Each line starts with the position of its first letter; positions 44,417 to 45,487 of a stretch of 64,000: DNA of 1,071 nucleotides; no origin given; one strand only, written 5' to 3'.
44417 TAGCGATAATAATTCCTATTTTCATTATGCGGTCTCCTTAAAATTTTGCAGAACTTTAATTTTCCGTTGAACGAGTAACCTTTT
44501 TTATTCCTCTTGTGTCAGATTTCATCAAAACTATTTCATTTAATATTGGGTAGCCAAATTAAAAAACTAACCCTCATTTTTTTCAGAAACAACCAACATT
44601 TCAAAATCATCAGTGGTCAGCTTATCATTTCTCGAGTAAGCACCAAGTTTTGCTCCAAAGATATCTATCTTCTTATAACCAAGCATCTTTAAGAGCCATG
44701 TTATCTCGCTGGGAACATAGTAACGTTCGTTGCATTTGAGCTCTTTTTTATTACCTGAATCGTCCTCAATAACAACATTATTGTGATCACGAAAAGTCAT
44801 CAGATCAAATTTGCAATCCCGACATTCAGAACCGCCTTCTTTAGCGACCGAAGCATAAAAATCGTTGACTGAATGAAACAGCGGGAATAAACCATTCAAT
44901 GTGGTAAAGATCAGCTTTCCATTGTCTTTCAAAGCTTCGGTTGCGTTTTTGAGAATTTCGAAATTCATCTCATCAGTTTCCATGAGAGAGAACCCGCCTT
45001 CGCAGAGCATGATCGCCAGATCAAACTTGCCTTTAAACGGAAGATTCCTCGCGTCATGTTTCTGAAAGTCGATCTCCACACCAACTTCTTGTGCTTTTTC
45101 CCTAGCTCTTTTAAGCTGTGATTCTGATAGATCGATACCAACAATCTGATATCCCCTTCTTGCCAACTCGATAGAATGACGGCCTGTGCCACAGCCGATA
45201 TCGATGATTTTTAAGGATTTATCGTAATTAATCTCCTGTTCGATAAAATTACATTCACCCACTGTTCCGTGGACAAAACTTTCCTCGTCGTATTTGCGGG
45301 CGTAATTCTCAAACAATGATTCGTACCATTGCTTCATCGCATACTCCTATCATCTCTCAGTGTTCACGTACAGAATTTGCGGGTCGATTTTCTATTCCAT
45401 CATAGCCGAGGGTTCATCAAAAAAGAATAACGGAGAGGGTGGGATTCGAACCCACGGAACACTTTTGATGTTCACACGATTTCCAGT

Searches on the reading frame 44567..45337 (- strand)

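Call 60: search_protein_families(library=pfam, proteins=[window:44567-45337:-], max_evalue=0.001)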
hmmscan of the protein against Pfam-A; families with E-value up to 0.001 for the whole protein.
window:44567-45337:- (256 aa): 17 families
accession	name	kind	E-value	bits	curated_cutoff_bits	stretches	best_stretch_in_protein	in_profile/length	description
PF13649.12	Methyltransf_25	-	2.9e-21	76.4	27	1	44-140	1-97/97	Methyltransferase domain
PF13847.12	Methyltransf_31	-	5.2e-20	72.1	27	1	39-157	2-122/145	Methyltransferase domain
PF08241.18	Methyltransf_11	-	1.8e-17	64.1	21.2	1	45-144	1-95/95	Methyltransferase domain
PF08242.18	Methyltransf_12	-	6.3e-14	52.9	30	1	45-142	1-98/98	Methyltransferase domain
PF13489.12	Methyltransf_23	-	8.5e-11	42.3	27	1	39-151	21-123/164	Methyltransferase domain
PF01209.24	Ubie_methyltran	-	2.3e-09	37.4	20.1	1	8-143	16-150/233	ubiE/COQ5 methyltransferase family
PF05175.20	MTS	-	7.3e-09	35.9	23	1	34-144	25-138/170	Methyltransferase small domain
PF02353.26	CMAS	-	7.4e-07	29.2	27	1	35-108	57-131/273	Mycolic acid cyclopropane synthetase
PF03848.20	TehB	-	2.4e-06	27.6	20.4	1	36-134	26-122/193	Tellurite resistance protein TehB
PF13679.12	Methyltransf_32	-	2.4e-05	24.8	27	1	31-95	12-86/143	Methyltransferase domain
PF01728.25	FtsJ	-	6e-05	23.5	24.1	1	35-116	15-102/181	FtsJ-like methyltransferase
PF05401.17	NodS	-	9.9e-05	22.7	24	1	43-145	46-145/201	Nodulation protein S (NodS)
PF05724.17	TPMT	-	0.00017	21.8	26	1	36-94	33-93/218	Thiopurine S-methyltransferase (TPMT)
PF01170.24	UPF0020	-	0.00019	21.6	22.3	1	56-108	70-125/197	RMKL-like, methyltransferase domain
PF06325.19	PrmA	-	0.00027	20.9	22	1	29-108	151-230/296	Ribosomal protein L11 methyltransferase (PrmA)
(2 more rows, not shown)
